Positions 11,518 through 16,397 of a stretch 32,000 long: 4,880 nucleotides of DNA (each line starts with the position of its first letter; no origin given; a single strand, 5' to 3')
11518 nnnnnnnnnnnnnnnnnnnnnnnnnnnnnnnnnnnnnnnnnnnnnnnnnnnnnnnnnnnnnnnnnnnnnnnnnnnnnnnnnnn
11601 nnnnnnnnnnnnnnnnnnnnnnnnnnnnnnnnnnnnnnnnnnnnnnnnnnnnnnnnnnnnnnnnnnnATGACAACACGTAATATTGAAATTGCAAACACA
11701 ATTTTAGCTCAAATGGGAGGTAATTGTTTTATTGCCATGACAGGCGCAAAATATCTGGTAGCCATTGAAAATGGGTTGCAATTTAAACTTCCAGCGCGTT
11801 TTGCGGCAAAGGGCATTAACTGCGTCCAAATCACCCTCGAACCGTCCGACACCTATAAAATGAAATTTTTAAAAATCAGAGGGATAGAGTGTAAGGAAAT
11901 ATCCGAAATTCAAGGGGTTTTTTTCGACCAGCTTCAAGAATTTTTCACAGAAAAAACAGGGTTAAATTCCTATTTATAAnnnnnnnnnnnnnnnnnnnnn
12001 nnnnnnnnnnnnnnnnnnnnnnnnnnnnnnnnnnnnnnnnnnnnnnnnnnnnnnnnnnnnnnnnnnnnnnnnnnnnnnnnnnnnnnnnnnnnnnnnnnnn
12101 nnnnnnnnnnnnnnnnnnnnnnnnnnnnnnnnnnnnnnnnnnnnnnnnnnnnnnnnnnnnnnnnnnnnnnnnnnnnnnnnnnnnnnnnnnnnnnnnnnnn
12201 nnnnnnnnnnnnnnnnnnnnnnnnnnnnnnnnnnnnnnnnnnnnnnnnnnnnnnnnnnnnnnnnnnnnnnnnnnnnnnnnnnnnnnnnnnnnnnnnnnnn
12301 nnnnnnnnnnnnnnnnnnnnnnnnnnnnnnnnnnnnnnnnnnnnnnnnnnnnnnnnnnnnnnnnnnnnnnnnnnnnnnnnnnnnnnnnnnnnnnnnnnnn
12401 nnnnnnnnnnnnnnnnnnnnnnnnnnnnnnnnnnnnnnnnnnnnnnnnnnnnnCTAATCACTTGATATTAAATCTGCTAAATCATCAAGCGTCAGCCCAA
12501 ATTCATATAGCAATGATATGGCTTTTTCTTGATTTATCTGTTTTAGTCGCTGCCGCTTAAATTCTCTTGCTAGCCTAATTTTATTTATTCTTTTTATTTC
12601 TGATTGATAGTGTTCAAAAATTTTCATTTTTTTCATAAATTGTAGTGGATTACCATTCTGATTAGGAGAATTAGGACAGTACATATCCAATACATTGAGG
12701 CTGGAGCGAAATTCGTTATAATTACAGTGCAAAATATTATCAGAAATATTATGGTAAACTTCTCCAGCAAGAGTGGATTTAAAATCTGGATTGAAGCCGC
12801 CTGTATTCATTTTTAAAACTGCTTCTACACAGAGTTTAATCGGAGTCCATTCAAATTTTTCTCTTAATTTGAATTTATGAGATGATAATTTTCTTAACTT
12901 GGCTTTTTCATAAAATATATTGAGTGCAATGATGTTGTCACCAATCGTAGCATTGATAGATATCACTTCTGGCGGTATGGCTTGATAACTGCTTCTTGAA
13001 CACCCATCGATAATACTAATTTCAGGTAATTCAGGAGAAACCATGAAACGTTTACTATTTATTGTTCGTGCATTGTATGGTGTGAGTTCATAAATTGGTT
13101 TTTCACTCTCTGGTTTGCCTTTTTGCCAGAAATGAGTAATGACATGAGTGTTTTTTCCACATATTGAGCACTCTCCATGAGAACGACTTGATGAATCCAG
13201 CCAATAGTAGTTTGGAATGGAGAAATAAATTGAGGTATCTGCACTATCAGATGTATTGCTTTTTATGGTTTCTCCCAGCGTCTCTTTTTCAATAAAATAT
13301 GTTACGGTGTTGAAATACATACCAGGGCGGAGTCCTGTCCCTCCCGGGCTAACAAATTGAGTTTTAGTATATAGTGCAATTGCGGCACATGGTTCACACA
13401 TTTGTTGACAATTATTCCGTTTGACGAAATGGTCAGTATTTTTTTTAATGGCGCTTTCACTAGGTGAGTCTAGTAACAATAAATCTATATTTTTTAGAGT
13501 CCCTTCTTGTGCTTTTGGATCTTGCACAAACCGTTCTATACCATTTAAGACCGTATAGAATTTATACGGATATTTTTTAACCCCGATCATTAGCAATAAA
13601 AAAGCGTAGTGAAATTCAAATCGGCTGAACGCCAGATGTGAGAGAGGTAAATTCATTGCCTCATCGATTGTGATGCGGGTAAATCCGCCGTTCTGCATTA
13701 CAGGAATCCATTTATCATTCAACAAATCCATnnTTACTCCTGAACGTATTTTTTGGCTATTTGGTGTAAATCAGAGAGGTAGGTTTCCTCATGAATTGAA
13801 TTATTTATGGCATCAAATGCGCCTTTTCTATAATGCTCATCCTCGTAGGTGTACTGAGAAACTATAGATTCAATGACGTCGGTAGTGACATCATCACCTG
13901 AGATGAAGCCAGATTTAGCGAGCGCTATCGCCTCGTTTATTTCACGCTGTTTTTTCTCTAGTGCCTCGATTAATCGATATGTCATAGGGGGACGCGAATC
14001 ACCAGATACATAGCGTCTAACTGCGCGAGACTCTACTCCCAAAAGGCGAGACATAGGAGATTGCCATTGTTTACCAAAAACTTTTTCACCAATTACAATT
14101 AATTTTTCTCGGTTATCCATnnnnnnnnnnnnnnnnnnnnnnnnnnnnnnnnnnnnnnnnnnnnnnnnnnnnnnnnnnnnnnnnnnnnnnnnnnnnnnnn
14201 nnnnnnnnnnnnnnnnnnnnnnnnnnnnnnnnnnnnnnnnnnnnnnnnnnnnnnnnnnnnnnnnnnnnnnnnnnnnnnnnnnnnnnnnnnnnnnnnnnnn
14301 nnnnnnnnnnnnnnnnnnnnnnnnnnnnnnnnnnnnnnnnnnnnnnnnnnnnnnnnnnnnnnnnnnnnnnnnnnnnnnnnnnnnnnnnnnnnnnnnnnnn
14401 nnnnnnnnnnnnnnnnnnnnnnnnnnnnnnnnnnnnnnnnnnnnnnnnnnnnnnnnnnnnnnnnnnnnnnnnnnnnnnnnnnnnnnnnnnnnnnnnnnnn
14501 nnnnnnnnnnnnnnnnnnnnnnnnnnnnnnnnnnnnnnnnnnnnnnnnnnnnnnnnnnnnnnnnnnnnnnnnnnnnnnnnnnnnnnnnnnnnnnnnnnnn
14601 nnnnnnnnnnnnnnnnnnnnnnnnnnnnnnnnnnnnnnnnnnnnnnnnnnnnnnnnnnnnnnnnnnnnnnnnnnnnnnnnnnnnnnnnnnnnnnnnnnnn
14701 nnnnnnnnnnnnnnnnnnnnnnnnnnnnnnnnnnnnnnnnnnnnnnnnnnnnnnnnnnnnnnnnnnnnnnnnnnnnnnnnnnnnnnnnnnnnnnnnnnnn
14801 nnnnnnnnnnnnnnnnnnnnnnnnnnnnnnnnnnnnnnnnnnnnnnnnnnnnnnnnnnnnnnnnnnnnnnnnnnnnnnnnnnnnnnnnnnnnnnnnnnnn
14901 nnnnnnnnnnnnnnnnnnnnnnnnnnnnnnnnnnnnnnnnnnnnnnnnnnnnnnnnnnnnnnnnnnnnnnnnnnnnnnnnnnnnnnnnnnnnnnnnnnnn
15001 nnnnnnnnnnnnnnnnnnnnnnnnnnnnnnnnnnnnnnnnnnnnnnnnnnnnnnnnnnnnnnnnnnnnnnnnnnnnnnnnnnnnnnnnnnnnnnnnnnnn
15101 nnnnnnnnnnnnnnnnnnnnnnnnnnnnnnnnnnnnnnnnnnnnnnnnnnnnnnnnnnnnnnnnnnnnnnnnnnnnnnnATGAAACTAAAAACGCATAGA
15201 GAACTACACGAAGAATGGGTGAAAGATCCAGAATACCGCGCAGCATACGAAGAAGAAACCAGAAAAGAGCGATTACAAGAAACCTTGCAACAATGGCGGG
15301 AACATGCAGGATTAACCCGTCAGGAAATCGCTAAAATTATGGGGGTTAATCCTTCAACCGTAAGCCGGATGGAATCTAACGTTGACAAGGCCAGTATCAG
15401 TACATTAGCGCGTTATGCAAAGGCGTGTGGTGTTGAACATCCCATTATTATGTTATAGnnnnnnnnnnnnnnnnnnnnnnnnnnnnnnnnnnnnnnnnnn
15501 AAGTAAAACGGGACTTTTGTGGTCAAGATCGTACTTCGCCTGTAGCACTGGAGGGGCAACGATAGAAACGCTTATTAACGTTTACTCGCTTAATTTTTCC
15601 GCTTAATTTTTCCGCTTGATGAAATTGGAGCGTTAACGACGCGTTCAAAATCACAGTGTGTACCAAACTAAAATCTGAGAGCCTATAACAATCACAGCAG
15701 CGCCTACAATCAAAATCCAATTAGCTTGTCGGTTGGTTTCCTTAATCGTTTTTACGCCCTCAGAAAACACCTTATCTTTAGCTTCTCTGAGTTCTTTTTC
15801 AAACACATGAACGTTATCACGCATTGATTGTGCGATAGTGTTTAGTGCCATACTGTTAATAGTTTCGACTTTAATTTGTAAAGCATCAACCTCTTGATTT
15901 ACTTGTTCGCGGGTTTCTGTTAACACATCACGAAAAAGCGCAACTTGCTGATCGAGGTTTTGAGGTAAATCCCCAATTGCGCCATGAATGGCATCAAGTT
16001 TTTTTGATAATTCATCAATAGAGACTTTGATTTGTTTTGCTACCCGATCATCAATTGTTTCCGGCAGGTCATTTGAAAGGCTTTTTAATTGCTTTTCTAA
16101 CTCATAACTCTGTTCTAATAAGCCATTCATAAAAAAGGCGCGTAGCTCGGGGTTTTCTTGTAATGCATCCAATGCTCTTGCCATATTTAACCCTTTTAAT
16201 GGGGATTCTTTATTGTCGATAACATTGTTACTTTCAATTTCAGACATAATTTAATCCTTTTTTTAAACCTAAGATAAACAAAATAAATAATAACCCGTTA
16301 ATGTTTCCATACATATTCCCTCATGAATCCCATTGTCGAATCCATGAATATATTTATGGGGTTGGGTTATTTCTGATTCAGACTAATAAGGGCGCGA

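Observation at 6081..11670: Repeated promoter / palindrome / RBS cassette in front of unrelated plus-strand leading-region genes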

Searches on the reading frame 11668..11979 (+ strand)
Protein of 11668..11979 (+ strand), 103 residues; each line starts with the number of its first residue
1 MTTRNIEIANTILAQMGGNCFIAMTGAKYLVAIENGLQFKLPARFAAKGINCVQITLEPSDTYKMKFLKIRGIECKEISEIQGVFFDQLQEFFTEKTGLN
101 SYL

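Call 27: search_protein_families(library=pfam, max_evalue=0.01, proteins=[window:11668-11979:+])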
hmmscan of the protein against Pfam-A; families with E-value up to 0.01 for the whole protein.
window:11668-11979:+ (103 aa): 0 families

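Call 94: search_protein_families(library=ncbifam, max_evalue=0.01, proteins=[window:11668-11979:+])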
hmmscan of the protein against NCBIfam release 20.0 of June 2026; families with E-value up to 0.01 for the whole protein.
window:11668-11979:+ (103 aa): 0 families

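Call 95: search_protein_families(library=phrogs, max_evalue=0.001, proteins=[window:11668-11979:+])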
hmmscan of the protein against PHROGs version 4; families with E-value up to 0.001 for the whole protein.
window:11668-11979:+ (103 aa): 1 family
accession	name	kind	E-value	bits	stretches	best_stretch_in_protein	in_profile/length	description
phrog_9437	-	unknown function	6.8e-27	94.9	1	8-100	3-95/98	-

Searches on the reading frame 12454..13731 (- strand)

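Call 27: search_protein_families(library=pfam, max_evalue=0.01, proteins=[window:12454-13731:-])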
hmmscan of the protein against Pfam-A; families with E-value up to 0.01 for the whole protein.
window:12454-13731:- (425 aa): 1 family
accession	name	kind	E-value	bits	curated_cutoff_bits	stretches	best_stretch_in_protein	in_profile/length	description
PF09481.15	CRISPR_Cse1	-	2.6e-11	43.8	24.7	1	68-202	102-223/450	CRISPR-associated protein Cse1 (CRISPR_cse1)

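Call 94: search_protein_families(library=ncbifam, max_evalue=0.01, proteins=[window:12454-13731:-])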
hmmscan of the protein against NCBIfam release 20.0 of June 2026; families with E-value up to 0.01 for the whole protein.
window:12454-13731:- (425 aa): 1 family
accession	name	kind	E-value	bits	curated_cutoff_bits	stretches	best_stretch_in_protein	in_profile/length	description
TIGR02547.1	casA_cse1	equivalog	8.7e-08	31.5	70.05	1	68-131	99-161/504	type I-E CRISPR-associated protein Cse1/CasA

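Call 95: search_protein_families(library=phrogs, max_evalue=0.001, proteins=[window:12454-13731:-])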
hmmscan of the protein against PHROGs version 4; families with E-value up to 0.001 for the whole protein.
window:12454-13731:- (425 aa): 0 families

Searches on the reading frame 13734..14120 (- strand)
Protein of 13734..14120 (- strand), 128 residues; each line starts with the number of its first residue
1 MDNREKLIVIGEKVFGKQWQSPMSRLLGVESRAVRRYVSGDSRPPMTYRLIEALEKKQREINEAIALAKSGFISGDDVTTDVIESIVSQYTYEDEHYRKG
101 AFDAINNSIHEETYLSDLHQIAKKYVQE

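Call 27: search_protein_families(library=pfam, max_evalue=0.01, proteins=[window:13734-14120:-])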
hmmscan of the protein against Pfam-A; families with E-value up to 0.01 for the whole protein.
window:13734-14120:- (128 aa): 0 families

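Call 94: search_protein_families(library=ncbifam, max_evalue=0.01, proteins=[window:13734-14120:-])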
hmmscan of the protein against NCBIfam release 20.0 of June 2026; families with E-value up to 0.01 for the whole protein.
window:13734-14120:- (128 aa): 0 families

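Call 95: search_protein_families(library=phrogs, max_evalue=0.001, proteins=[window:13734-14120:-])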
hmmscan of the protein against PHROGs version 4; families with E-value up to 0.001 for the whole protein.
window:13734-14120:- (128 aa): 2 families
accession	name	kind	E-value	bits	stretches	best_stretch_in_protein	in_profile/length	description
phrog_12690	-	unknown function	5.4e-07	30.6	1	5-64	105-166/174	-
phrog_3626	-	unknown function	6.1e-07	30.6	1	5-65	13-75/82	-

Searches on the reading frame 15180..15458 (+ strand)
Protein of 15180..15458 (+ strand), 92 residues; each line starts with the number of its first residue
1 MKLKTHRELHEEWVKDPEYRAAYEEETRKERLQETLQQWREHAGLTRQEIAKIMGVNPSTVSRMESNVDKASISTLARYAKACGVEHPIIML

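Call 27: search_protein_families(library=pfam, max_evalue=0.01, proteins=[window:15180-15458:+])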
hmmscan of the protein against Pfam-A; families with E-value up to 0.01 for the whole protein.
window:15180-15458:+ (92 aa): 18 families
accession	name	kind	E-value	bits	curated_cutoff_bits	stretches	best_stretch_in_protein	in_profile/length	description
PF01381.28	HTH_3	-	8.8e-14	51.7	23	1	36-87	1-52/55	Helix-turn-helix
PF13560.12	HTH_31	-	3.7e-11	43.6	27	1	34-86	4-57/64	Helix-turn-helix domain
PF13744.12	HTH_37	-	1.5e-07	31.6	27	1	24-86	11-74/80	Helix-turn-helix domain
PF13384.12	HTH_23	-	3.2e-06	27.2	24.6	1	28-63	4-36/50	Homeodomain-like domain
PF12844.13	HTH_19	-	1.2e-05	25.5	30.2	1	36-86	4-54/64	Helix-turn-helix domain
PF20432.4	Xre-like-HTH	-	2.2e-05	25.1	25.8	1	41-65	20-44/63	Antitoxin Xre-like helix-turn-helix domain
PF13936.12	HTH_38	-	0.00015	21.8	27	1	34-63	11-39/44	Helix-turn-helix domain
PF13545.12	HTH_Crp_2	-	0.00032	21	27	1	41-64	19-42/70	Crp-like helix-turn-helix domain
PF01325.25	Fe_dep_repress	-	0.00063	20.3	26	1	41-66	19-44/60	Iron dependent repressor, N-terminal DNA binding domain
PF01047.28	MarR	-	0.00066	20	24.6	1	39-64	12-37/59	MarR family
PF08281.18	Sigma70_r4_2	-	0.00072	19.6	25.7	1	44-63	26-45/54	Sigma-70, region 4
PF13443.12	HTH_26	-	0.00099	19.8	22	1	36-85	2-52/63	Cro/C1-type HTH DNA-binding domain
PF13413.12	HTH_25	-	0.0015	18.8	24.6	1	35-67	1-33/62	Helix-turn-helix domain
PF13412.12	HTH_24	-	0.0019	18.2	21.9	1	40-63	13-36/48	Winged helix-turn-helix DNA-binding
PF15978.11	TnsD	-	0.0019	17.8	32.4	1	32-67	187-222/355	Tn7-like transposition protein D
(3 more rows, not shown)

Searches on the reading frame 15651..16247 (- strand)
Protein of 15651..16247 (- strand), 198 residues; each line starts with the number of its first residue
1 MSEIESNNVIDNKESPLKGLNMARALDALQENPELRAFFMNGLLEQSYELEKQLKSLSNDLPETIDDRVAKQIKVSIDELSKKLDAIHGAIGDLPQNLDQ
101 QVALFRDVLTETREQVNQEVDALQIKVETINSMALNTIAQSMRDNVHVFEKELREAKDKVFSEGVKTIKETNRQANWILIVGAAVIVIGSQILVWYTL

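Call 28: search_protein_families(library=pfam, max_evalue=0.01, proteins=[window:15651-16247:-])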
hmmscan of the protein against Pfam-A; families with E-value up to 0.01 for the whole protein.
window:15651-16247:- (198 aa): 5 families
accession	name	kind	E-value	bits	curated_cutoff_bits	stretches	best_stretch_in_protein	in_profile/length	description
PF04513.17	Baculo_PEP_C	-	0.00061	20.3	38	1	66-142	29-101/140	Baculovirus polyhedron envelope protein, PEP, C terminus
PF12495.13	Vip3A_N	-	0.0016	18.8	25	1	76-135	46-104/177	Vegetative insecticide protein 3A N terminal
PF01442.23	Apolipoprotein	-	0.0018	18.4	90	1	64-161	77-178/190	Apolipoprotein A1/A4/E domain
PF19962.4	EAD9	-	0.0036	17.5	25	0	43-89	11-57/62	Effector-associated domain 9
PF24564.1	DUF7605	-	0.008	16.5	27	0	49-143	57-151/183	Domain of unknown function (DUF7605)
